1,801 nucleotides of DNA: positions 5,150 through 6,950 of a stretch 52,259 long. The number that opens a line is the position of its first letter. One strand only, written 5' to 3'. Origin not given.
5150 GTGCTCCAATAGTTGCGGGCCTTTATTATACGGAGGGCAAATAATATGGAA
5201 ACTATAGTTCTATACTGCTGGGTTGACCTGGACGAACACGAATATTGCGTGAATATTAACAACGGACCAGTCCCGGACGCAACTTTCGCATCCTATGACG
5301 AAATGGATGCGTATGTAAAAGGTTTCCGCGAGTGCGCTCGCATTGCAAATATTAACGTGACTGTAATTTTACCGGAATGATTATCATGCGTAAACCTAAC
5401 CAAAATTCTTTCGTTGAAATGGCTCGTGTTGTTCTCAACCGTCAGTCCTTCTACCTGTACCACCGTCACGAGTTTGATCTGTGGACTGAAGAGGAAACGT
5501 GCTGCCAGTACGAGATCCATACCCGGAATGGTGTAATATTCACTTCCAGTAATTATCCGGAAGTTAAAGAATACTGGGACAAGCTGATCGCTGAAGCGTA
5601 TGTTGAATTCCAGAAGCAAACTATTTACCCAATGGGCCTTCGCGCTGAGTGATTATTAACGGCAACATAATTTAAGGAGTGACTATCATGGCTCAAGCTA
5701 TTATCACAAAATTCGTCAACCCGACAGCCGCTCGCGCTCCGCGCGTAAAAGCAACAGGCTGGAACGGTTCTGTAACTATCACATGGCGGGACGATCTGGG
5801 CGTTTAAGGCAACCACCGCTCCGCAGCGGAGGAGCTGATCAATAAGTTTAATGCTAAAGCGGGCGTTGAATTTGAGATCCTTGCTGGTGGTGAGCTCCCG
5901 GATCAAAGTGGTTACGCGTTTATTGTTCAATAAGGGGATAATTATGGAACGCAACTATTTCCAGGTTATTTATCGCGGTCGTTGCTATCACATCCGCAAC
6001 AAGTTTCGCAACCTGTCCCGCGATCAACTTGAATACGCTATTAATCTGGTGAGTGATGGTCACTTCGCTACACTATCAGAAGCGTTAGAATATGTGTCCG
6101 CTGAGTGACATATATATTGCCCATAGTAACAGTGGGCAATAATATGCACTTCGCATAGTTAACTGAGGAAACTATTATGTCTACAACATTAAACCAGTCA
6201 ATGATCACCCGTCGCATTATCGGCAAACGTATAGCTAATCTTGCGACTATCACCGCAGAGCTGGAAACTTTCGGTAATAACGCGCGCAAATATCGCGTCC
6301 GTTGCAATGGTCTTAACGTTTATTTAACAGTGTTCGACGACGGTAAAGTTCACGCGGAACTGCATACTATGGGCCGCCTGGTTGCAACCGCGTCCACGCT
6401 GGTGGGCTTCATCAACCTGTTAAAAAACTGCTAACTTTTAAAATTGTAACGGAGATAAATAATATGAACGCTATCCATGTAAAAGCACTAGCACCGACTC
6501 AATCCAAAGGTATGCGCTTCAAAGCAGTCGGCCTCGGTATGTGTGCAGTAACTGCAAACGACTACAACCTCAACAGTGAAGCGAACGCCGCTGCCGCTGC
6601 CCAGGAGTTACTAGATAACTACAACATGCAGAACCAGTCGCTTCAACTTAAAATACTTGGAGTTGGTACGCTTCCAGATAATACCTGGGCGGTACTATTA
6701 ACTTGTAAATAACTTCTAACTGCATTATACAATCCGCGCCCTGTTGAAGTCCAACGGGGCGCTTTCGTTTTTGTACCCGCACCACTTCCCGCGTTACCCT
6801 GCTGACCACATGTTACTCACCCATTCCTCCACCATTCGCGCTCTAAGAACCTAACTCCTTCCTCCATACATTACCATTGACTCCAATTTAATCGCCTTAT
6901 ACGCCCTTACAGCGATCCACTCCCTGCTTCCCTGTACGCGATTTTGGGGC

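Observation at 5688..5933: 81-codon reading frame interrupted by a single in-frame TAA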

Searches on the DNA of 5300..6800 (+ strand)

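Call 4: search_dna_similar(query=window:5300-6800:+, collection=plasmids, mode=near, max_rows=30)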
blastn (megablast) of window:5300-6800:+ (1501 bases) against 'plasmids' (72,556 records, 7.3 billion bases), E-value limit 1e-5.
No match.

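Call 5: search_dna_similar(query=window:5300-6800:+, collection=phages, mode=near, max_rows=20)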
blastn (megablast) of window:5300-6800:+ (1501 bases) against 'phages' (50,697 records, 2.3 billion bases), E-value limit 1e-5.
Records with a match: 18; places in all: 20; records where one place covers at least 80% of the query: 8.
Best place of each record, by identity: 95-99% 1; 90-95% 12; 80-90% 5.
By first word of the organism name: Escherichia 8; Enterobacteria 8; Salmonella 2.
By host as written in the record: Escherichia coli K-12 MG1655 6; Escherichia coli 4; Escherichia coli K-12 2; Salmonella enterica subsp. enterica serovar Enteritidis 2; Escherichia sp. 1; Escherichia coli HER 1036 1; Escherichia coli DH5a 1; - 1.
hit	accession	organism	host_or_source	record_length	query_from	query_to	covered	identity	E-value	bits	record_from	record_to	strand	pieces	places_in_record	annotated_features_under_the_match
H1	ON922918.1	Escherichia phage vB_EcoM_PD328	Escherichia sp.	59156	1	1501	100%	96.3%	0e+0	2468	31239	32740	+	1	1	hypothetical protein (x6)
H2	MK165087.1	Escherichia phage BRET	Escherichia coli HER 1036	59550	1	1501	100%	93.7%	0e+0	2246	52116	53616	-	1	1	hypothetical protein (x6)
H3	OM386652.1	Escherichia phage vB_EcoS_ESCO3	Escherichia coli DH5a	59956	1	1501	82%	92.5%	0e+0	1769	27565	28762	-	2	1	hypothetical protein (x5)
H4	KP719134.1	Enterobacteria phage JenK1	Escherichia coli K-12 MG1655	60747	1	1501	82%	92.4%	0e+0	1765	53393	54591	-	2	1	hypothetical protein (x5)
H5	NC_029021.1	Enterobacteria phage JenK1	Escherichia coli K-12 MG1655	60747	1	1501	82%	92.4%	0e+0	1765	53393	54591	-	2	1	hypothetical protein (x5)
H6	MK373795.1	Escherichia phage vB_EcoS_HdSG1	Escherichia coli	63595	1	1501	82%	92.3%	0e+0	1759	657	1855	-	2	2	hypothetical protein (x5) | terminator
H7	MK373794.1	Escherichia phage vB_EcoS_HdK1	Escherichia coli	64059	1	1501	82%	91.8%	0e+0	1720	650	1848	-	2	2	hypothetical protein (x5) | terminator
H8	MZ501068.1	Escherichia phage FritzHoffmann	Escherichia coli K-12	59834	1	1501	82%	88.8%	0e+0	1518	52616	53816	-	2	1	hypothetical protein (x5)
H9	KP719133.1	Enterobacteria phage JenP2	Escherichia coli K-12 MG1655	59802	355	1501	76%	92.3%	0e+0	1628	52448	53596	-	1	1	hypothetical protein (x5)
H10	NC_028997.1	Enterobacteria phage JenP2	Escherichia coli K-12 MG1655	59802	355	1501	76%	92.3%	0e+0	1628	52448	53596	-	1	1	hypothetical protein (x5)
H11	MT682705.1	Escherichia phage vB_EcoS_SP8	waste water from pig farming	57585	1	1501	68%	90.1%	0e+0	1317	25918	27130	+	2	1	hypothetical protein (x5) | terminator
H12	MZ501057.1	Escherichia phage ChristophMerian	Escherichia coli K-12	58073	1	1493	52%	91.0%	0e+0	1054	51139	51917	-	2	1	hypothetical protein (x3)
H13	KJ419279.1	Enterobacteria phage 9g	Escherichia coli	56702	1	1500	49%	89.0%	1e-163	908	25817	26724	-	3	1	hypothetical protein (x3)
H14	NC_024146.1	Enterobacteria phage 9g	Escherichia coli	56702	1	1500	49%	89.0%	1e-163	908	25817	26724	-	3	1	hypothetical protein (x3)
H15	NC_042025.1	Salmonella phage SE1 (in:Nonagvirus)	Salmonella enterica subsp. enterica ...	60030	1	1501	50%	86.4%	6e-137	822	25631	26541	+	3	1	hypothetical protein (x4)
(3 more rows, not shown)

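Call 7: get_annotated_region(hit=H1, flank=1500)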
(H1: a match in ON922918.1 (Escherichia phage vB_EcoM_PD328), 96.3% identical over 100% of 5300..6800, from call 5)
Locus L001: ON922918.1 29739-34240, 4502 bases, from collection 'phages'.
description: Escherichia phage vB_EcoM_PD328, complete genome.
organism: Escherichia phage vB_EcoM_PD328 (NCBI taxid 2972468)
taxonomy: Viruses; Duplodnaviria; Heunggongvirae; Uroviricota; Caudoviricetes; Queuovirinae; Nonagvirus
host: Escherichia sp.; source: -; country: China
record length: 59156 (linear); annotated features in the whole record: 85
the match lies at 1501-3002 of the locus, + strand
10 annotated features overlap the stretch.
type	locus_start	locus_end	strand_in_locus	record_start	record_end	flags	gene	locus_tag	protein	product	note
CDS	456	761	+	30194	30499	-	-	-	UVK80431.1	hypothetical protein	-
CDS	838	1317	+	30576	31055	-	-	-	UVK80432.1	hypothetical protein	-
CDS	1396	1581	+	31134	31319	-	-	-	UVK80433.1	hypothetical protein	-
CDS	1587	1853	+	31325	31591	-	-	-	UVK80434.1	hypothetical protein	-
CDS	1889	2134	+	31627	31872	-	-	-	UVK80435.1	hypothetical protein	-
CDS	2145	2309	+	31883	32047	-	-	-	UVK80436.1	hypothetical protein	-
CDS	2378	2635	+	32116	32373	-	-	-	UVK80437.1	hypothetical protein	-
CDS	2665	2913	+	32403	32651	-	-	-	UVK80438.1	hypothetical protein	-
CDS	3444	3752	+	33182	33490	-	-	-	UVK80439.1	hypothetical protein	-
CDS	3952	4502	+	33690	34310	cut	-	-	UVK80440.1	hypothetical protein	-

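Call 8: get_annotated_region(hit=H2, flank=1500)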
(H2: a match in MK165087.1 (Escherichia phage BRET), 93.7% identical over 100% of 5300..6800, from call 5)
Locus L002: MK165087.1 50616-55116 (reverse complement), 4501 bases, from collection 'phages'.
description: Escherichia phage BRET, complete genome.
organism: Escherichia phage BRET (NCBI taxid 2488948)
taxonomy: Viruses; Duplodnaviria; Heunggongvirae; Uroviricota; Caudoviricetes; Queuovirinae; Nonagvirus
host: Escherichia coli HER 1036; source: intestine sample of chicken; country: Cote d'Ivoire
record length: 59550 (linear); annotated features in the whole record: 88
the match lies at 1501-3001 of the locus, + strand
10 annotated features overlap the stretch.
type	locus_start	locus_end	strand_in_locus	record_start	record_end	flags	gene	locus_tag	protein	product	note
CDS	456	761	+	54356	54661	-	-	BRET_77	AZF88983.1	hypothetical protein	-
CDS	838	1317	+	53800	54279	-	-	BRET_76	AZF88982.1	hypothetical protein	-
CDS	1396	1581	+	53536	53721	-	-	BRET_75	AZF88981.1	hypothetical protein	-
CDS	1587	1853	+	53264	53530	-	-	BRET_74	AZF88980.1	hypothetical protein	-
CDS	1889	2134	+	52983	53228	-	-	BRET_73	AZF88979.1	hypothetical protein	-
CDS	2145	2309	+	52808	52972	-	-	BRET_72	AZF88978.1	hypothetical protein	-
CDS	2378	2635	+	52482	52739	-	-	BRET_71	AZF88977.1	hypothetical protein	-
CDS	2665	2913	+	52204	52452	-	-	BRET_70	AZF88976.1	hypothetical protein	-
CDS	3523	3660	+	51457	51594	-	-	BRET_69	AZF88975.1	hypothetical protein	-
CDS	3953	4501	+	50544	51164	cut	-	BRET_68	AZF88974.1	hypothetical protein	-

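Call 9: get_annotated_region(hit=H4, flank=1500)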
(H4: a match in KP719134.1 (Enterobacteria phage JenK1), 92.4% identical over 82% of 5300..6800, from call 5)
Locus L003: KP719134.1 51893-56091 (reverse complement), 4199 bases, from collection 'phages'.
description: Enterobacteria phage JenK1, complete genome.
organism: Enterobacteria phage JenK1 (NCBI taxid 1610836)
taxonomy: Viruses; Duplodnaviria; Heunggongvirae; Uroviricota; Caudoviricetes; Queuovirinae; Nonagvirus; Nonagvirus JenK1
host: Escherichia coli K-12 MG1655; source: camel fecal sample; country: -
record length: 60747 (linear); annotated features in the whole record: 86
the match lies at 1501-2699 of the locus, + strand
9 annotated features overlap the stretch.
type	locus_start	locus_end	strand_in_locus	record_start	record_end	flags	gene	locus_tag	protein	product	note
CDS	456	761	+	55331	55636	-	-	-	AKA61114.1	hypothetical protein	-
CDS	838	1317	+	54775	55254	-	-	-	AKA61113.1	hypothetical protein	-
CDS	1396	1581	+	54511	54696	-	-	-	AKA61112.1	hypothetical protein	-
CDS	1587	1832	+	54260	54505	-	-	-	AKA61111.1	hypothetical protein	-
CDS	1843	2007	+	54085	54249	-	-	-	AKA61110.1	hypothetical protein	-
CDS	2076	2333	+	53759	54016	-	-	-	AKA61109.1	hypothetical protein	-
CDS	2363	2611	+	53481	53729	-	-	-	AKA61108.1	hypothetical protein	-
CDS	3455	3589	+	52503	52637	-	-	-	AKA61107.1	hypothetical protein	-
CDS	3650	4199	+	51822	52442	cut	-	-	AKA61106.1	hypothetical protein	-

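Call 10: get_annotated_region(hit=H9, flank=1500)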
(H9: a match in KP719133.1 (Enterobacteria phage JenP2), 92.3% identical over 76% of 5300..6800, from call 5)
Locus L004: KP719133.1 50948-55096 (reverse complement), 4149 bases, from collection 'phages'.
description: Enterobacteria phage JenP2, complete genome.
organism: Enterobacteria phage JenP2 (NCBI taxid 1610838)
taxonomy: Viruses; Duplodnaviria; Heunggongvirae; Uroviricota; Caudoviricetes; Queuovirinae; Nonagvirus; Nonagvirus JenP2
host: Escherichia coli K-12 MG1655; source: pig fecal sample; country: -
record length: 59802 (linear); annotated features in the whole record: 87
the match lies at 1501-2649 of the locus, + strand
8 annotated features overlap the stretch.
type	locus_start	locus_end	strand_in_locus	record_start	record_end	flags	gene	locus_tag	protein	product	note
CDS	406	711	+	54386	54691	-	-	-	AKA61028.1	hypothetical protein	-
CDS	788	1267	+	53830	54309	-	-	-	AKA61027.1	hypothetical protein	-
CDS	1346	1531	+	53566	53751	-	-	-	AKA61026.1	hypothetical protein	-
CDS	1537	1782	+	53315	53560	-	-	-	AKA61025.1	hypothetical protein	-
CDS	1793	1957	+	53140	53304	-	-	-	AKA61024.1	hypothetical protein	-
CDS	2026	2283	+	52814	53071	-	-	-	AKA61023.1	hypothetical protein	-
CDS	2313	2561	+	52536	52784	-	-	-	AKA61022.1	hypothetical protein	-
CDS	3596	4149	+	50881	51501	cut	-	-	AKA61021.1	hypothetical protein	-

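Call 17: search_dna_similar(query=window:5688-5933:+, collection=phages, mode=distant, max_rows=60)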
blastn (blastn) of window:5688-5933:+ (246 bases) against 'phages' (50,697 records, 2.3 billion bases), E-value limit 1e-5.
Records with a match: 17; places in all: 19; records where one place covers at least 80% of the query: 15.
Best place of each record, by identity: 90-95% 2; 80-90% 9; 60-80% 6.
By first word of the organism name: Enterobacteria 8; Escherichia 7; Salmonella 2.
By host as written in the record: Escherichia coli K-12 MG1655 6; Escherichia coli 4; Salmonella enterica subsp. enterica serovar Enteritidis 2; Escherichia sp. 1; Escherichia coli HER 1036 1; Escherichia coli DH5a 1; Escherichia coli K-12 1; - 1.
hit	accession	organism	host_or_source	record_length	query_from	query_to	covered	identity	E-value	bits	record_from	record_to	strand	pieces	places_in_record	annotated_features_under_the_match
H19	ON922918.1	Escherichia phage vB_EcoM_PD328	Escherichia sp.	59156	1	246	100%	93.5%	3e-101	372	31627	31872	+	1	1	hypothetical protein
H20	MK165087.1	Escherichia phage BRET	Escherichia coli HER 1036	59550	1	246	100%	93.1%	1e-99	368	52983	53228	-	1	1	hypothetical protein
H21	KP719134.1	Enterobacteria phage JenK1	Escherichia coli K-12 MG1655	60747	1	246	100%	86.6%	7e-78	296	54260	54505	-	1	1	hypothetical protein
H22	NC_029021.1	Enterobacteria phage JenK1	Escherichia coli K-12 MG1655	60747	1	246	100%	86.6%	7e-78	296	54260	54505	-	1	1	hypothetical protein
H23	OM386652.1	Escherichia phage vB_EcoS_ESCO3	Escherichia coli DH5a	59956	1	240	98%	88.3%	1e-81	307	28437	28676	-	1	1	hypothetical protein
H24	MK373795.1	Escherichia phage vB_EcoS_HdSG1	Escherichia coli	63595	1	246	100%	85.0%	2e-72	278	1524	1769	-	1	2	hypothetical protein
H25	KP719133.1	Enterobacteria phage JenP2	Escherichia coli K-12 MG1655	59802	1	246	100%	84.6%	2e-71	273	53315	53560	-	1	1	hypothetical protein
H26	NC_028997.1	Enterobacteria phage JenP2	Escherichia coli K-12 MG1655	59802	1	246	100%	84.6%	2e-71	273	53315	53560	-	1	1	hypothetical protein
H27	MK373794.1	Escherichia phage vB_EcoS_HdK1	Escherichia coli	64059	1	246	100%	84.1%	9e-70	269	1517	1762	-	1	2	hypothetical protein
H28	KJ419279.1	Enterobacteria phage 9g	Escherichia coli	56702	1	240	98%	79.4%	2e-52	210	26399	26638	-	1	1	hypothetical protein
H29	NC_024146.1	Enterobacteria phage 9g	Escherichia coli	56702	1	240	98%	79.4%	2e-52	210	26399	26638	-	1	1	hypothetical protein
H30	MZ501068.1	Escherichia phage FritzHoffmann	Escherichia coli K-12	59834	1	237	96%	74.2%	2e-34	150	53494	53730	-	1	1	hypothetical protein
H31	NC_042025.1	Salmonella phage SE1 (in:Nonagvirus)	Salmonella enterica subsp. enterica ...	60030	1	237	96%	74.2%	2e-34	150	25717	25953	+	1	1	hypothetical protein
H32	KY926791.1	Salmonella phage SE1Kor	Salmonella enterica subsp. enterica ...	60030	1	237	96%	74.2%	2e-34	150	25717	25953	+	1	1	hypothetical protein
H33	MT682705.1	Escherichia phage vB_EcoS_SP8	waste water from pig farming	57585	1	236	96%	74.1%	6e-34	149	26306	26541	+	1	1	hypothetical protein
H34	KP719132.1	Enterobacteria phage JenP1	Escherichia coli K-12 MG1655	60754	120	246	52%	87.4%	1e-36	158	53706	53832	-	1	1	hypothetical protein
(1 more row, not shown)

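Call 20: get_annotated_region(hit=H23, flank=300)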
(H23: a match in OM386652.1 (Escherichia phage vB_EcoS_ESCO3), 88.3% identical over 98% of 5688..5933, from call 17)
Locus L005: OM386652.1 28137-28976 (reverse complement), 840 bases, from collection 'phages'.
description: Escherichia phage vB_EcoS_ESCO3, complete genome.
organism: Escherichia phage vB_EcoS_ESCO3 (NCBI taxid 2918878)
taxonomy: Viruses; Duplodnaviria; Heunggongvirae; Uroviricota; Caudoviricetes; Queuovirinae; Nonagvirus
host: Escherichia coli DH5a; source: quail cecal content; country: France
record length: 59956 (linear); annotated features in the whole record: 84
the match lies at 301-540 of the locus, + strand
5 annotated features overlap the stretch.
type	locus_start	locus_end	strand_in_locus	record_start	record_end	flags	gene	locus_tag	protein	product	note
CDS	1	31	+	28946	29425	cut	-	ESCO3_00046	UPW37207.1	hypothetical protein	-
CDS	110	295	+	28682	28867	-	-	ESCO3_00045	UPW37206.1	hypothetical protein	-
CDS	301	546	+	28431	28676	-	-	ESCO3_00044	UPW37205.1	hypothetical protein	-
CDS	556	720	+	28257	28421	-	-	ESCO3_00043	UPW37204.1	hypothetical protein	-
CDS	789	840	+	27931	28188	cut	-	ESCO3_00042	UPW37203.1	hypothetical protein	-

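Call 21: get_annotated_region(hit=H24, flank=300)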
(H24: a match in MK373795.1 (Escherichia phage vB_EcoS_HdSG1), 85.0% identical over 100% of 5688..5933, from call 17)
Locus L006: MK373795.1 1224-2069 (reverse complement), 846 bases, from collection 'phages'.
description: Escherichia phage vB_EcoS_HdSG1, complete genome.
organism: Escherichia phage vB_EcoS_HdSG1 (NCBI taxid 2508191)
taxonomy: Viruses; Duplodnaviria; Heunggongvirae; Uroviricota; Caudoviricetes; Queuovirinae; Nonagvirus
host: Escherichia coli; source: chicken dung; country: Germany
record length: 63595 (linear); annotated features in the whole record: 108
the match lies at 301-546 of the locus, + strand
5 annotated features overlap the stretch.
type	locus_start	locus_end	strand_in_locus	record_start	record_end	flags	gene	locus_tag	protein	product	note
CDS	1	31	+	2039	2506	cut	-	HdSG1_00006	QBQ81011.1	hypothetical protein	similar to hypothetical protein 9g_00037 [Enterobacteria phage 9g]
CDS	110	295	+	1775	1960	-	-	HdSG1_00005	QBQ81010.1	hypothetical protein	similar to hypothetical protein [Enterobacteria phage JenP2]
CDS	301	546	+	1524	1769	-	-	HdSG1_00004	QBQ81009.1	hypothetical protein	similar to hypothetical protein 9g_00036 [Enterobacteria phage 9g]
CDS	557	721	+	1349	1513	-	-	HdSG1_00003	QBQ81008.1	hypothetical protein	similar to hypothetical protein 9g_00035 [Enterobacteria phage 9g]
CDS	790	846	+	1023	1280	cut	-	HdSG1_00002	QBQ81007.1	hypothetical protein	similar to hypothetical protein [Enterobacteria phage JenP2]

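Call 22: get_annotated_region(hit=H27, flank=300)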
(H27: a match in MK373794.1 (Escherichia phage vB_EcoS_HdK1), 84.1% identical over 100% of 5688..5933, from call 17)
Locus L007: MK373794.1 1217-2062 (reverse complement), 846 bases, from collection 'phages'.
description: Escherichia phage vB_EcoS_HdK1, complete genome.
organism: Escherichia phage vB_EcoS_HdK1 (NCBI taxid 2508190)
taxonomy: Viruses; Duplodnaviria; Heunggongvirae; Uroviricota; Caudoviricetes; Queuovirinae; Nonagvirus
host: Escherichia coli; source: chicken dung; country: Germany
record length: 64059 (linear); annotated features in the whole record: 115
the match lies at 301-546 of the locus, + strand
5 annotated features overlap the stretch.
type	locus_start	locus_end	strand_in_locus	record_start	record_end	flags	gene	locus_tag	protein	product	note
CDS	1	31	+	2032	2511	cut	-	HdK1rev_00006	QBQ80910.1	hypothetical protein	similar to hypothetical protein [Enterobacteria phage JenK1]AVU35_gp73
CDS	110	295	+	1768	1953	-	-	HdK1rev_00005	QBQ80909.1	hypothetical protein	similar to hypothetical protein [Enterobacteria phage JenP2] AVU33_gp73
CDS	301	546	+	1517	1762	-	-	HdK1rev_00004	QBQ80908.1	hypothetical protein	similar to hypothetical protein [Enterobacteria phage JenP2] AVU33_gp72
CDS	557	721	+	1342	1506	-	-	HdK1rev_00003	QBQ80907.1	hypothetical protein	similar to hypothetical protein [Enterobacteria phage JenK1] AVU35_gp70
CDS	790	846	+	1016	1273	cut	-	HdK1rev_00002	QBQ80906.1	hypothetical protein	similar to hypothetical protein [Enterobacteria phage JenK1]AVU35_gp69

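Call 23: get_annotated_region(hit=H28, flank=300)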
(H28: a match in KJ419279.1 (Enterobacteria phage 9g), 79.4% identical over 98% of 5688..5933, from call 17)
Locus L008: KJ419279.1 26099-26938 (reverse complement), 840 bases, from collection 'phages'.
description: Enterobacteria phage 9g, complete genome.
organism: Enterobacteria phage 9g (NCBI taxid 1468411)
taxonomy: Viruses; Duplodnaviria; Heunggongvirae; Uroviricota; Caudoviricetes; Queuovirinae; Nonagvirus; Nonagvirus nv9g
host: Escherichia coli; source: horse feces; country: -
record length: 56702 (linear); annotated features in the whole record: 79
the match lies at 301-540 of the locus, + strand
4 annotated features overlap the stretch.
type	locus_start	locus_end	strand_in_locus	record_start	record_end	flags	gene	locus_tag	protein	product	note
CDS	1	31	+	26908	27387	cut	-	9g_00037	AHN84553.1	hypothetical protein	-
CDS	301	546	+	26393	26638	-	-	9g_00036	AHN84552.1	hypothetical protein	TetR family transcription regulator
CDS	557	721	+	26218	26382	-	-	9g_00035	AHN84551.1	hypothetical protein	similar to bacterial oxidoreductases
CDS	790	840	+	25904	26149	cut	-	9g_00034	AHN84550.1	hypothetical protein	-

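Call 24: get_annotated_region(hit=H30, flank=300)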
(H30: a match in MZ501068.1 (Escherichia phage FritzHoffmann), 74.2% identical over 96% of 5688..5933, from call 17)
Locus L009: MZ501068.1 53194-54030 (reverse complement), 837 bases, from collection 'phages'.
description: Escherichia phage FritzHoffmann, complete genome.
organism: Escherichia phage FritzHoffmann (NCBI taxid 2851984)
taxonomy: Viruses; Duplodnaviria; Heunggongvirae; Uroviricota; Caudoviricetes; Queuovirinae; Nonagvirus
host: Escherichia coli K-12; source: hospital sewage; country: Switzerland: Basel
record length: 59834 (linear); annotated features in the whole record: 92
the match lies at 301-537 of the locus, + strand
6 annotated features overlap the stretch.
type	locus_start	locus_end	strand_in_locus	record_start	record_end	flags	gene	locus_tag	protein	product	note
CDS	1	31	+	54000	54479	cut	-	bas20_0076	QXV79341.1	hypothetical protein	-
CDS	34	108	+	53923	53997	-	-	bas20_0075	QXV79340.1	hypothetical protein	-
CDS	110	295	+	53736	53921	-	-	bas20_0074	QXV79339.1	hypothetical protein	-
CDS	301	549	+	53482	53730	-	-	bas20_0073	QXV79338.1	hypothetical protein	-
CDS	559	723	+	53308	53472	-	-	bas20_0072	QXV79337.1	hypothetical protein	-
CDS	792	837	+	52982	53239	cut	-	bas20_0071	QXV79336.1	hypothetical protein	-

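Call 25: get_annotated_region(hit=H31, flank=300)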
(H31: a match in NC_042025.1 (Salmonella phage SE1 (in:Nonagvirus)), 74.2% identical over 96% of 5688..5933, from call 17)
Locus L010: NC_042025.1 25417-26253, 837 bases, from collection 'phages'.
description: Salmonella phage SE1 (in:Nonagvirus), complete genome.
organism: Salmonella phage SE1 (in:Nonagvirus) (NCBI taxid 2115848)
taxonomy: Viruses; Duplodnaviria; Heunggongvirae; Uroviricota; Caudoviricetes; Queuovirinae; Nonagvirus; Nonagvirus SE1Kor
host: Salmonella enterica subsp. enterica serovar Enteritidis; source: -; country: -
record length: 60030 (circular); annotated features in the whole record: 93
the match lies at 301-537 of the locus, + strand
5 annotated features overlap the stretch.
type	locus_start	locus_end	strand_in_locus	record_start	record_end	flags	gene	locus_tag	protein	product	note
CDS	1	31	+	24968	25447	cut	-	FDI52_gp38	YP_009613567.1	hypothetical protein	-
CDS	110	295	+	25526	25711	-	-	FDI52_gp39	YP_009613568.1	hypothetical protein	-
CDS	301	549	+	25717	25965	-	-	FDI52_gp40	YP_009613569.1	hypothetical protein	-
CDS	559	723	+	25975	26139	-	-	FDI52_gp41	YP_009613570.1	hypothetical protein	-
CDS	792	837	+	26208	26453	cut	-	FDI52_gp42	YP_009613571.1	hypothetical protein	-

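Call 26: get_annotated_region(hit=H33, flank=300)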
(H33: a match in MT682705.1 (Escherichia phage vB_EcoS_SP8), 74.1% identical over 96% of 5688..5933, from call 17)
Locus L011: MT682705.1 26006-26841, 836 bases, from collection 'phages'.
description: Escherichia phage vB_EcoS_SP8, complete genome.
organism: Escherichia phage vB_EcoS_SP8 (NCBI taxid 2750858)
taxonomy: Viruses; Duplodnaviria; Heunggongvirae; Uroviricota; Caudoviricetes; Queuovirinae; Nonagvirus
host: -; source: waste water from pig farming; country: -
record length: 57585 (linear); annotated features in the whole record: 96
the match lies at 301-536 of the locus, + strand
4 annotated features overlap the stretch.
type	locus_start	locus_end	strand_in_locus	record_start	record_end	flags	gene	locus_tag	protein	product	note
CDS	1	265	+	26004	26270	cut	-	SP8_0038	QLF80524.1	hypothetical protein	-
CDS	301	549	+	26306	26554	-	-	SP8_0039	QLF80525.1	hypothetical protein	-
CDS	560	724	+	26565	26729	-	-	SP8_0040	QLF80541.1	hypothetical protein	-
CDS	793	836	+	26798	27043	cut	-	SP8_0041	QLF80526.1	hypothetical protein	-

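Call 27: get_annotated_region(hit=H34, flank=400)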
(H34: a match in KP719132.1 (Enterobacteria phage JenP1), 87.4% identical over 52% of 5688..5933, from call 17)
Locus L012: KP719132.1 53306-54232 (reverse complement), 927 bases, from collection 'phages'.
description: Enterobacteria phage JenP1, complete genome.
organism: Enterobacteria phage JenP1 (NCBI taxid 1610837)
taxonomy: Viruses; Duplodnaviria; Heunggongvirae; Uroviricota; Caudoviricetes; Queuovirinae; Nonagvirus; Nonagvirus JenP1
host: Escherichia coli K-12 MG1655; source: pig fecal sample; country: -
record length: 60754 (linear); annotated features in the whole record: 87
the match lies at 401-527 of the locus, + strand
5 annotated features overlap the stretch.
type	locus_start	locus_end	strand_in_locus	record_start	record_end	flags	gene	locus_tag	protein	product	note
CDS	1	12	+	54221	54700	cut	-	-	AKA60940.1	hypothetical protein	-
CDS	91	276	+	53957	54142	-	-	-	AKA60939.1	hypothetical protein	-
CDS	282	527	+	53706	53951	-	-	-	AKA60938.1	hypothetical protein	-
CDS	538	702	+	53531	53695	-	-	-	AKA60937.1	hypothetical protein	-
CDS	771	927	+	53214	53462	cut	-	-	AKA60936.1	hypothetical protein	-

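Call 80: search_dna_similar(query=window:5300-6800:+, collection=ecoli_genomes, mode=near, max_rows=10)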
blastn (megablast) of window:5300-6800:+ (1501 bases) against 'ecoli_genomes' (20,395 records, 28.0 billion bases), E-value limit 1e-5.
No match.
